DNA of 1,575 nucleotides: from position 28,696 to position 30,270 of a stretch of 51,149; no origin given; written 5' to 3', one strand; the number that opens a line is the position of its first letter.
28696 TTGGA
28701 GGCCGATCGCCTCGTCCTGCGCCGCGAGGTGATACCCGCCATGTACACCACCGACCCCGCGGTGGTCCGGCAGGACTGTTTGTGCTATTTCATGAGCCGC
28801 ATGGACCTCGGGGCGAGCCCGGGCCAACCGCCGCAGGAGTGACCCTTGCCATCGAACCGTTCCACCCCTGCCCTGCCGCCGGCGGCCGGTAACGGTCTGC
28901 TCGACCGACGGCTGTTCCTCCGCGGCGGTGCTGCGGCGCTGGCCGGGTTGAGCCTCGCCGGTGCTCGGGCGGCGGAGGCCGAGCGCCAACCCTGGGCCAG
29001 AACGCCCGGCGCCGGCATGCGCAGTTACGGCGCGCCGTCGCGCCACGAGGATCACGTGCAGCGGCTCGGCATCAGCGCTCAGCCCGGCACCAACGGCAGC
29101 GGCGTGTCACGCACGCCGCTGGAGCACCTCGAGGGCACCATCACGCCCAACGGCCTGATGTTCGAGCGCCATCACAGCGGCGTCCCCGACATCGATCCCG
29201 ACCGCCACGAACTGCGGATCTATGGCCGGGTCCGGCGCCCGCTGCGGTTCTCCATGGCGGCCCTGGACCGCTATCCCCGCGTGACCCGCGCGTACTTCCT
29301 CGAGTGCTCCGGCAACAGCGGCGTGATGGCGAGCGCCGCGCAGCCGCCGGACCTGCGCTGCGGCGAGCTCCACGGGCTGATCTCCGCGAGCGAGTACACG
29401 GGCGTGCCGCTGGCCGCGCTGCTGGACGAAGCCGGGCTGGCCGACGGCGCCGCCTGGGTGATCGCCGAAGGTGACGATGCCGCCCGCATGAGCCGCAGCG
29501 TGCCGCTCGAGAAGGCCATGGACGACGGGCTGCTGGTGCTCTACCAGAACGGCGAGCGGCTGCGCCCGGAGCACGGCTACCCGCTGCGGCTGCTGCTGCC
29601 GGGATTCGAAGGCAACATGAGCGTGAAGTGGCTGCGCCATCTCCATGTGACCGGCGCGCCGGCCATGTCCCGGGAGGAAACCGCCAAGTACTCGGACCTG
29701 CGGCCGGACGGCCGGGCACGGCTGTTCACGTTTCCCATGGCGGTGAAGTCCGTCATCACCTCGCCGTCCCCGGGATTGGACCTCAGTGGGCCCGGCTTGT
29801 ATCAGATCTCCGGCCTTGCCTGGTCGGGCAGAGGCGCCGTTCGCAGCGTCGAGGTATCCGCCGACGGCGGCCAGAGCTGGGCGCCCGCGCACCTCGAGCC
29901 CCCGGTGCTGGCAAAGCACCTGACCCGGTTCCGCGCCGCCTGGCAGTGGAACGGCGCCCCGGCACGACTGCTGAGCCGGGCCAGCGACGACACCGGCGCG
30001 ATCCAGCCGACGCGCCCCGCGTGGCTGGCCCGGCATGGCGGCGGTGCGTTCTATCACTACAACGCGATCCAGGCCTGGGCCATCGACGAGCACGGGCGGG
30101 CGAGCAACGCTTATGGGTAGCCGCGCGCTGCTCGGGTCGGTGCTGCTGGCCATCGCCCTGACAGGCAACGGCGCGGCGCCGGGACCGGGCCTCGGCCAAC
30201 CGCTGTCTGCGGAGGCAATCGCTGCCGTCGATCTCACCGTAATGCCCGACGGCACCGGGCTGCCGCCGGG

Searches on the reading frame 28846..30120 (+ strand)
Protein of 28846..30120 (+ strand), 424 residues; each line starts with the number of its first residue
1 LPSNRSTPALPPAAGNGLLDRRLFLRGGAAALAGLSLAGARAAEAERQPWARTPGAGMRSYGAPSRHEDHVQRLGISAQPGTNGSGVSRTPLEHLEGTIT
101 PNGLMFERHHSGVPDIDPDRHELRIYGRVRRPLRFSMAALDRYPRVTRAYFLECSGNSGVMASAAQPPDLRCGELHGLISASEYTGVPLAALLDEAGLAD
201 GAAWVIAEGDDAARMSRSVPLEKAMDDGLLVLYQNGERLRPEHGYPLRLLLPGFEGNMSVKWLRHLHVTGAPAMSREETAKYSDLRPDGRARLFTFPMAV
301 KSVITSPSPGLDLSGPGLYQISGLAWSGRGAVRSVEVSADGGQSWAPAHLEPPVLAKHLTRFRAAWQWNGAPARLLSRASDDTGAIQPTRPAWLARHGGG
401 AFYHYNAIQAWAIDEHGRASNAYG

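Call 3: search_protein_families(library=pfam, proteins=[window:28846-30120:+])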
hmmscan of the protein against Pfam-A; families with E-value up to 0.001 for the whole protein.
window:28846-30120:+ (424 aa): 2 families
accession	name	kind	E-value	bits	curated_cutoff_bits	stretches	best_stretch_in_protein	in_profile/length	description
PF00174.25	Oxidored_molyb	-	1.5e-44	152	24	1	110-273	1-165/169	Oxidoreductase molybdopterin binding domain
PF03404.22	Mo-co_dimer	-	2.2e-12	47.6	22.7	1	297-408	6-135/138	Mo-co oxidoreductase dimerisation domain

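Call 4: search_protein_families(library=ncbifam, proteins=[window:28846-30120:+])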
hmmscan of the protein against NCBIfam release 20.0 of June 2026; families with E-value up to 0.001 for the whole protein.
window:28846-30120:+ (424 aa): 3 families
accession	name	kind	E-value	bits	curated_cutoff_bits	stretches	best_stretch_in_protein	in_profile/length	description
TIGR04555.1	sulfite_DH_soxC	equivalog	1.5e-159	531.3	420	1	21-422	1-408/408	sulfite dehydrogenase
NF052245.1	SorA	equivalog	2.1e-38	132.1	600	1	90-394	60-380/396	SorA family sulfite dehydrogenase catalytic subunit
NF052247.1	SorT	equivalog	1.3e-33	116.3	570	1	97-390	62-365/387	SorT family sulfite dehydrogenase catalytic subunit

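Call 18: find_related_loci(query=window:28846-30120:+, collection=metagenome_contigs, flank=10000)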
Query window:28846-30120:+ (424 aa) in metagenome_contigs; peptide patterns used: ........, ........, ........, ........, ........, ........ (x = any residue, [..] = any of these).
597 stretches matched a pattern (row limit reached: there are more); 520 encode a relative of the query (tblastn E <= 1e-3); the best 80 are kept; 80 distinct loci.
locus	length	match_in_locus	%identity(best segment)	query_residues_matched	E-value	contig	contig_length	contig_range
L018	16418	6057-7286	71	12-423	0e+0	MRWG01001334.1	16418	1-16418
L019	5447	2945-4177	64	10-423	0e+0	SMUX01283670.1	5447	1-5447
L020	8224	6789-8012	65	13-423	9e-174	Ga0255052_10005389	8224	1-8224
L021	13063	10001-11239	65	10-423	4e-173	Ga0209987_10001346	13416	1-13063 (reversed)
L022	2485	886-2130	64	10-423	0e+0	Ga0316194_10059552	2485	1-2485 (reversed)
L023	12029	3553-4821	64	1-423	2e-171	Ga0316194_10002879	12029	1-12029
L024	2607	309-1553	64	10-423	0e+0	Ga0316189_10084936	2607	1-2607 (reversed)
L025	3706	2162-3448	61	1-423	3e-176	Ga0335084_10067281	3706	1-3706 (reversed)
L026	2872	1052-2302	61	12-423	1e-178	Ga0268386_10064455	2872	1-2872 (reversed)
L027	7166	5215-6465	61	12-423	1e-168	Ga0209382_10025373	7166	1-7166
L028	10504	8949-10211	60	9-423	8e-168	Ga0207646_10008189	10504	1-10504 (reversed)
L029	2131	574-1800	62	12-423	0e+0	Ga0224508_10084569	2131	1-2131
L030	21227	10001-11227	62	12-423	1e-166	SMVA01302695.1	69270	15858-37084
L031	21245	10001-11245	61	12-423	5e-167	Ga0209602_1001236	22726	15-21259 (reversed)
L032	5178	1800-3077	59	3-423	1e-168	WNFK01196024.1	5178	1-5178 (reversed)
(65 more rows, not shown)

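Call 19: find_homologous_proteins(query=window:28846-30120:+)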
Query window:28846-30120:+ (424 aa): 7969 proteins with E <= 0.001 among 8000 candidates; the best 120 are listed.
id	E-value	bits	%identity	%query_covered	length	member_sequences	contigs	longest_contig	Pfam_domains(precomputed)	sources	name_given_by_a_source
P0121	1.3e-283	959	100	100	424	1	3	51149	PF00174.26,PF03404.23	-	-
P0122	1.8e-220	751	81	98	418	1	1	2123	PF00174.26,PF03404.23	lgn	-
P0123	5.0e-218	743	81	97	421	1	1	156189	PF00174.26,PF03404.23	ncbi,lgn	ncbi:MAG: sulfite dehydrogenase [Pseudomonadales bacterium]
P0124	2.7e-203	694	74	98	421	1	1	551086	PF00174.26,PF03404.23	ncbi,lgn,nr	ncbi:MAG: sulfite dehydrogenase [Gammaproteobacteria bacterium]|nr:sulfite dehydrogenase [Gammaprote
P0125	6.0e-203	693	75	99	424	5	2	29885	PF00174.26,PF03404.23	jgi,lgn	-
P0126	2.7e-199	681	74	98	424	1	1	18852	PF00174.26,PF03404.23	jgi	jgi:sulfane dehydrogenase subunit SoxC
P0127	1.9e-198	678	72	98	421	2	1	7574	PF00174.26,PF03404.23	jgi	jgi:sulfane dehydrogenase subunit SoxC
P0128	1.9e-197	675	72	98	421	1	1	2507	PF00174.26,PF03404.23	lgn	-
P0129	2.6e-191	655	71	97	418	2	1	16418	PF00174.26,PF03404.23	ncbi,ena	-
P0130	9.3e-190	650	70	100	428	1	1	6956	PF00174.26,PF03404.23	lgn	-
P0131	1.4e-189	649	77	86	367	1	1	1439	PF00174.26,PF03404.23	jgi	jgi:sulfane dehydrogenase subunit SoxC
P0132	1.5e-189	649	70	96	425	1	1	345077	PF00174.26,PF03404.23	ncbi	-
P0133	2.4e-189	648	71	97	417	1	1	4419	PF00174.26,PF03404.23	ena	-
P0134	5.3e-189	647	70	99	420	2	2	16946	PF00174.26,PF03404.23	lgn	-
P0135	1.4e-188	646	72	99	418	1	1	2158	PF00174.26,PF03404.23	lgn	-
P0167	1.1e-169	583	63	100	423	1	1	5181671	PF00174.26,PF03404.23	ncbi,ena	-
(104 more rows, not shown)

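Call 21: find_encoding_contigs(protein=P0124, flank=8000, max_places=1)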
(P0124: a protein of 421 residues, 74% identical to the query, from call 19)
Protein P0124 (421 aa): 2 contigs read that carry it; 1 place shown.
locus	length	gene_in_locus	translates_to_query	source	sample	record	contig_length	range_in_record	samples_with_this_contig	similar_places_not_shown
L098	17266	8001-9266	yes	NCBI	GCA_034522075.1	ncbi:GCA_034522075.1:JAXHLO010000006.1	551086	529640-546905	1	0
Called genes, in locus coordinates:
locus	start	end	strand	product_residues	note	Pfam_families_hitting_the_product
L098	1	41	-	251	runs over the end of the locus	-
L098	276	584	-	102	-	-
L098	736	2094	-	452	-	PF07690:MFS_1, PF12832:MFS_1_like (faint), PF13347:MFS_2, PF07690:MFS_1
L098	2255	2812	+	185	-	PF00190:Cupin_1, PF02311:AraC_binding, PF07883:Cupin_2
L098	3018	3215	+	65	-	PF11381:DUF3185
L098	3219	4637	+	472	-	PF01425:Amidase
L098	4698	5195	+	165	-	PF00583:Acetyltransf_1, PF13673:Acetyltransf_10, PF13508:Acetyltransf_7 (weak)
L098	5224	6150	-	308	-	PF01593:Amino_oxidase (weak)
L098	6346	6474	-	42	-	-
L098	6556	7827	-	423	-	PF00743:FMO-like, PF01266:DAO (faint), PF03486:HI0933_like (faint), PF05834:Lycopene_cycl (faint), PF07992:Pyr_redox_2, PF13450:NAD_binding_8, PF13738:Pyr_redox_3, PF13434:Lys_Orn_oxgnase (weak), +1 more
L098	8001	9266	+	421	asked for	PF00174:Oxidored_molyb, PF03404:Mo-co_dimer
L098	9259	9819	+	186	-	-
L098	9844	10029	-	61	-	PF00301:Rubredoxin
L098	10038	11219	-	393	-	PF00487:FA_desaturase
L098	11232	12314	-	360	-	PF00581:Rhodanese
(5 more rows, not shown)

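Call 22: find_encoding_contigs(protein=P0132, flank=8000, max_places=1)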
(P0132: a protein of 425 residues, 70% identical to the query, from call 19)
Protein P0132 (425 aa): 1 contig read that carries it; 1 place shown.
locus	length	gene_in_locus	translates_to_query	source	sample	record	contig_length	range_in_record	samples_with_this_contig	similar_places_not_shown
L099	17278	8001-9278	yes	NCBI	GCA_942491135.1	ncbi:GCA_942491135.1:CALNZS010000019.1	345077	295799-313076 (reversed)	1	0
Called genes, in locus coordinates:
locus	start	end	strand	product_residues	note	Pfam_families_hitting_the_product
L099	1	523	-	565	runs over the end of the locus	PF02776:TPP_enzyme_N, PF00205:TPP_enzyme_M, PF02775:TPP_enzyme_C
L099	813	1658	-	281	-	PF01557:FAA_hydrolase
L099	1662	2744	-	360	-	PF08240:ADH_N, PF00107:ADH_zinc_N, PF13602:ADH_zinc_N_2 (weak)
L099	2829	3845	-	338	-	-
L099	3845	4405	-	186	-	PF07931:CPT, PF13671:AAA_33 (weak)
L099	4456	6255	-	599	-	PF13432:TPR_16 (faint), PF13424:TPR_12 (faint), PF13428:TPR_14 (faint), PF00515:TPR_1 (faint), PF07719:TPR_2 (faint), PF13181:TPR_8 (faint), PF13431:TPR_17 (faint), PF14559:TPR_19 (faint)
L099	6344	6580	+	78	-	-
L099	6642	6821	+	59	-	PF13396:PLDc_N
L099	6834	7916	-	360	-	-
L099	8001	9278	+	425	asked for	PF00174:Oxidored_molyb, PF03404:Mo-co_dimer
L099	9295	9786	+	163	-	PF00034:Cytochrom_C, PF13442:Cytochrome_CBB3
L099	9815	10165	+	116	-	PF00903:Glyoxalase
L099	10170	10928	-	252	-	PF00561:Abhydrolase_1 (faint)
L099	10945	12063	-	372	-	PF00926:DHBP_synthase, PF00925:GTP_cyclohydro2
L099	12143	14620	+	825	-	PF00933:Glyco_hydro_3, PF01915:Glyco_hydro_3_C, PF07691:PA14, PF14310:Fn3-like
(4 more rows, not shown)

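Call 23: find_encoding_contigs(protein=P0167, flank=8000, max_places=1)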
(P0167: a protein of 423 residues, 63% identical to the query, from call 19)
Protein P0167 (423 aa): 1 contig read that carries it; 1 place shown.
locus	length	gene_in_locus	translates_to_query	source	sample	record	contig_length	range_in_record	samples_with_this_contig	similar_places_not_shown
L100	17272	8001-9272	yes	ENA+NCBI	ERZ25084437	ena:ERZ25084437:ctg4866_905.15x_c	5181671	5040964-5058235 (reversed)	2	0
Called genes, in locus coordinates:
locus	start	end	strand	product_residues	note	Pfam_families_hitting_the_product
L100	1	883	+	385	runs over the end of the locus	PF27118:PA0049_N (faint), PF01470:Peptidase_C15 (faint)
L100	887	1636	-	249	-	-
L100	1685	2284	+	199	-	PF04366:Ysc84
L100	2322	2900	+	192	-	PF04366:Ysc84 (weak)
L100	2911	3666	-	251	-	PF00106:adh_short, PF08659:KR, PF13561:adh_short_C2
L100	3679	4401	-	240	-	PF00378:ECH_1, PF16113:ECH_2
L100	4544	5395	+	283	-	PF00685:Sulfotransfer_1, PF13469:Sulfotransfer_3 (weak)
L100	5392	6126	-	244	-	PF00300:His_Phos_1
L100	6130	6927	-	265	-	-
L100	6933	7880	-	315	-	PF00753:Lactamase_B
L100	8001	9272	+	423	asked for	PF00174:Oxidored_molyb, PF03404:Mo-co_dimer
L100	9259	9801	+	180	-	PF13442:Cytochrome_CBB3, PF00034:Cytochrom_C (weak)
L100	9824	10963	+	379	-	-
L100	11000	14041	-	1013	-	PF26550:Tricorn_2nd, PF26549:Tricorn_N, PF07676:PD40 (weak), PF26549:Tricorn_N, PF26550:Tricorn_2nd, PF07676:PD40 (weak), PF01979:Amidohydro_1, PF07969:Amidohydro_3, +3 more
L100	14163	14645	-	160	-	PF01661:Macro (weak)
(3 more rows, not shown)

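Call 37: search_protein_families(library=pfam, proteins=[L018:2487-3728:-, L018:3746-5065:+, L018:7769-8806:-, L018:9271-11418:-, L018:11553-13199:-, L018:13227-14675:-, L021:9123-10148:+, L021:7948-8796:+, L021:4852-5742:+, L023:2489-3442:-], max_evalue=0.0001)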
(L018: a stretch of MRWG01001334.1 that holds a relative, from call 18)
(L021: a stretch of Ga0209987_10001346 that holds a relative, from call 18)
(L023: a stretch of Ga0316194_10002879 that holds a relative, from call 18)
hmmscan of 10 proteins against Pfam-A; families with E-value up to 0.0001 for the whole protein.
L018:2487-3728:- (413 aa): 2 families
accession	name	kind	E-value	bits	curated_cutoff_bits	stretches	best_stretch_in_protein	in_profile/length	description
PF00108.29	Thiolase_N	-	9.3e-48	163.3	26.4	1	7-231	3-234/260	Thiolase, N-terminal domain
PF02803.24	Thiolase_C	-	4.4e-40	136.6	27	1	291-412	2-123/123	Thiolase, C-terminal domain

L018:3746-5065:+ (439 aa): 5 families
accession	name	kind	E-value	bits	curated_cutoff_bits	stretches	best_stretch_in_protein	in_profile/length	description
PF00441.29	Acyl-CoA_dh_1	-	1.7e-35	122.8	22.4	1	283-433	1-149/150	Acyl-CoA dehydrogenase, C-terminal domain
PF02770.24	Acyl-CoA_dh_M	-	1.1e-22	80.5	33.3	1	170-271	2-97/97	Acyl-CoA dehydrogenase, middle domain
PF02771.21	Acyl-CoA_dh_N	-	2.6e-10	41.1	22.9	1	46-165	3-113/113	Acyl-CoA dehydrogenase, N-terminal domain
PF08028.16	Acyl-CoA_dh_2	-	1.2e-09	39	22.7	1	299-405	2-116/134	Acyl-CoA dehydrogenase, C-terminal domain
PF11794.13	HpaB_N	-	7.5e-05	22.9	35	0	151-280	123-270/270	4-hydroxyphenylacetate 3-hydroxylase N terminal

L018:7769-8806:- (345 aa): 2 families
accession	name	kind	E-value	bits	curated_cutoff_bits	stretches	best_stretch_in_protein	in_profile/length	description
PF01300.24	Sua5_yciO_yrdC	-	1.5e-56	191.2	25.1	1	24-198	3-178/178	Telomere recombination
PF03481.19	Sua5_C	-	1.4e-16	61.7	22.9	1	200-324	1-135/136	Threonylcarbamoyl-AMP synthase, C-terminal domain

L018:9271-11418:- (715 aa): 2 families
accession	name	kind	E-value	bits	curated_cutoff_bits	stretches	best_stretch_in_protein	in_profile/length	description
PF00593.30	TonB_dep_Rec_b-barrel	-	1.4e-50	173.9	27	1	232-684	9-436/436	TonB dependent receptor-like, beta-barrel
PF07715.20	Plug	-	2.6e-21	76.6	23.9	1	62-158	2-107/107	TonB-dependent Receptor Plug Domain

L018:11553-13199:- (548 aa): 3 families
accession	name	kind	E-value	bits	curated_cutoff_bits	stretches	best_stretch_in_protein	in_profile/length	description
PF00135.34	COesterase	-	3.7e-93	313.7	27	1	46-526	3-504/515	Carboxylesterase family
PF07859.19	Abhydrolase_3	-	9.1e-11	42.3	25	1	148-300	1-141/210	alpha/beta hydrolase fold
PF20434.5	BD-FAE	-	5.1e-10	39.7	26.8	1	142-260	10-117/215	BD-FAE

L018:13227-14675:- (482 aa): 2 families
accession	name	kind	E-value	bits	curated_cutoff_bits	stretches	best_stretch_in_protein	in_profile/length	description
PF13347.12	MFS_2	-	1.3e-71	241.9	27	1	18-463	2-427/427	MFS/sugar transport protein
PF07690.21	MFS_1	-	2.8e-14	53.2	33.4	1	29-382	9-328/347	Major Facilitator Superfamily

L021:9123-10148:+ (341 aa): 0 families

L021:7948-8796:+ (282 aa): 0 families

L021:4852-5742:+ (296 aa): 0 families

L023:2489-3442:- (317 aa): 1 family
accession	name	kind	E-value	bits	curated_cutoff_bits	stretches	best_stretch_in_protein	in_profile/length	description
PF00753.33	Lactamase_B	-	1.2e-15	58.5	22.7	1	83-243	9-182/196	Metallo-beta-lactamase superfamily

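Call 46: search_solved_structures(query=window:28846-30120:+, max_evalue=0.00001, show_alignments=1)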
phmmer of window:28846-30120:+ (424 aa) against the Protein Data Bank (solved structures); distinct sequences matched with E-value up to 0.00001: 21.
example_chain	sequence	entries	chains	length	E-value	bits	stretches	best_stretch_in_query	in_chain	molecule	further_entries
2xts_A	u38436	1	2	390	2.8e-101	343.1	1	46-421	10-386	SULFITE DEHYDROGENASE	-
2blf_A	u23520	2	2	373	2.4e-28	102.8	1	95-394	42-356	Sulfite:cytochrome c oxidoreductase subunit A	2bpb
2c9x_A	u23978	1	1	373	2.8e-28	102.5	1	95-394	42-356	SULFITE:CYTOCHROME C OXIDOREDUCTASE SUBUNIT A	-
2a9d_A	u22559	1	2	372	3.1e-28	102.4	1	91-388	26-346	Sulfite Oxidase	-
2ca3_A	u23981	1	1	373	1.4e-27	100.2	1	95-394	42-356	SULFITE:CYTOCHROME C OXIDOREDUCTASE SUBUNIT A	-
2a99_A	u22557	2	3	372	3.2e-27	99.1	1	91-388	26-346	Sulfite Oxidase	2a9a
2ca4_A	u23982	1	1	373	4.2e-27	98.7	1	95-394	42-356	SULFITE:CYTOCHROME C OXIDOREDUCTASE SUBUNIT A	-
2a9b_A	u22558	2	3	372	1e-26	97.4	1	91-388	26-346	Sulfite Oxidase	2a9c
1sox_A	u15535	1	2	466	1.1e-26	97.2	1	91-388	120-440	SULFITE OXIDASE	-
3hc2_A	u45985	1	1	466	2.4e-26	96.2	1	91-388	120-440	sulfite oxidase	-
3r18_A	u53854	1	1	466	2.6e-26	96.1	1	91-353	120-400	Sulfite oxidase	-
3r19_A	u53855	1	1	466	2.7e-26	96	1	91-353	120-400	Sulfite oxidase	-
3hbq_A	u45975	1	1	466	2.8e-25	92.7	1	91-388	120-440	Sulphite oxide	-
4pw3_A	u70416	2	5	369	3.2e-25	92.5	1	98-406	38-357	Putative sulfite oxidase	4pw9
3hbg_A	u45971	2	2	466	3.7e-25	92.3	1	91-388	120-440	Sulfite Oxidase mutant C185S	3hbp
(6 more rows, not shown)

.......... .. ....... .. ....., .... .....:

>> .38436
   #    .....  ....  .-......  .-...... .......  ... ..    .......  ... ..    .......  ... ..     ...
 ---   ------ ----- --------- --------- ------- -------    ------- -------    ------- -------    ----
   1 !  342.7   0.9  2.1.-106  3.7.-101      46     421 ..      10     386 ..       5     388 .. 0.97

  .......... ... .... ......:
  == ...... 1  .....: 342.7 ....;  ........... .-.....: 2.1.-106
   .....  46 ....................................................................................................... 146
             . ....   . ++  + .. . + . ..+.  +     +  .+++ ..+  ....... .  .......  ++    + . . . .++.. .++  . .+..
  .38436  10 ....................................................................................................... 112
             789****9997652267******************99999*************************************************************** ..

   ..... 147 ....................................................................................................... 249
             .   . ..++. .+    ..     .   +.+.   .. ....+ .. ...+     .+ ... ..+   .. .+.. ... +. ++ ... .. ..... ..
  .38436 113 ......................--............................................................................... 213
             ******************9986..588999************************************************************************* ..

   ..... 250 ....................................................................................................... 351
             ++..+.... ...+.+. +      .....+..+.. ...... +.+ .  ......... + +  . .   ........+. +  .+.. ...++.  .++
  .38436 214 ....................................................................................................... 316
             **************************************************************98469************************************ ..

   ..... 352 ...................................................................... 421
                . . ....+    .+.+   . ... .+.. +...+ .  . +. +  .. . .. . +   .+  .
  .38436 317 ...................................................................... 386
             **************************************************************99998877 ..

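Call 60: search_protein_families(library=pfam, alignment_id=A3, max_evalue=0.00001)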
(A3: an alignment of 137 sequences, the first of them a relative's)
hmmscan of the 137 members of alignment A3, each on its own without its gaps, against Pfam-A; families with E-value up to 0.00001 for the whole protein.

A. member 1, L018:3746-5065:+ (439 aa): 4 families
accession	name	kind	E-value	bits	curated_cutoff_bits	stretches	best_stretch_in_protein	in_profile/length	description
PF00441.29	Acyl-CoA_dh_1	-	1.7e-35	122.8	22.4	1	283-433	1-149/150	Acyl-CoA dehydrogenase, C-terminal domain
PF02770.24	Acyl-CoA_dh_M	-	1.1e-22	80.5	33.3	1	170-271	2-97/97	Acyl-CoA dehydrogenase, middle domain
PF02771.21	Acyl-CoA_dh_N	-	2.6e-10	41.1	22.9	1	46-165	3-113/113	Acyl-CoA dehydrogenase, N-terminal domain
PF08028.16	Acyl-CoA_dh_2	-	1.2e-09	39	22.7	1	299-405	2-116/134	Acyl-CoA dehydrogenase, C-terminal domain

B. families by the number of members that match (of 137 scanned): 117 families (the first 25 are shown)
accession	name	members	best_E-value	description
PF01011.28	PQQ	8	3.7e-100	Glucose/ethanol/alcohol dehydrogenase, beta-propeller domain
PF13360.13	PQQ_2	8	1.3e-32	Outer membrane protein assembly factor BamB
PF13570.13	Beta-prop_ACSF4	8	1.2e-17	Beta-alanine-activating enzyme, beta-propeller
PF20091.5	Abhydrolase_10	7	1.5e-32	Alpha/beta hydrolase domain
PF00127.26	Copper-bind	7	4.4e-10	Copper binding proteins, plastocyanin/azurin family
PF00355.32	Rieske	5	8.3e-10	Rieske [2Fe-2S] domain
PF23727.1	Beta-prop_FAM234A_B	5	3.7e-08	FAM234A/B beta-propeller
PF01979.26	Amidohydro_1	4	4.3e-15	Amidohydrolase family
PF07969.17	Amidohydro_3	4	1.3e-14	Amidohydrolase family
PF07995.17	GSDH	3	9.3e-115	Glucose / Sorbosone dehydrogenase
PF00884.28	Sulfatase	3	4.7e-63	Sulfatase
PF00753.33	Lactamase_B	3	2.7e-19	Metallo-beta-lactamase superfamily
PF13098.12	Thioredoxin_2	3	1.8e-06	Thioredoxin-like domain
PF16347.10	SGSH_C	2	8e-38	N-sulphoglucosamine sulphohydrolase, C-terminal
PF04389.22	Peptidase_M28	2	6.3e-22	Peptidase family M28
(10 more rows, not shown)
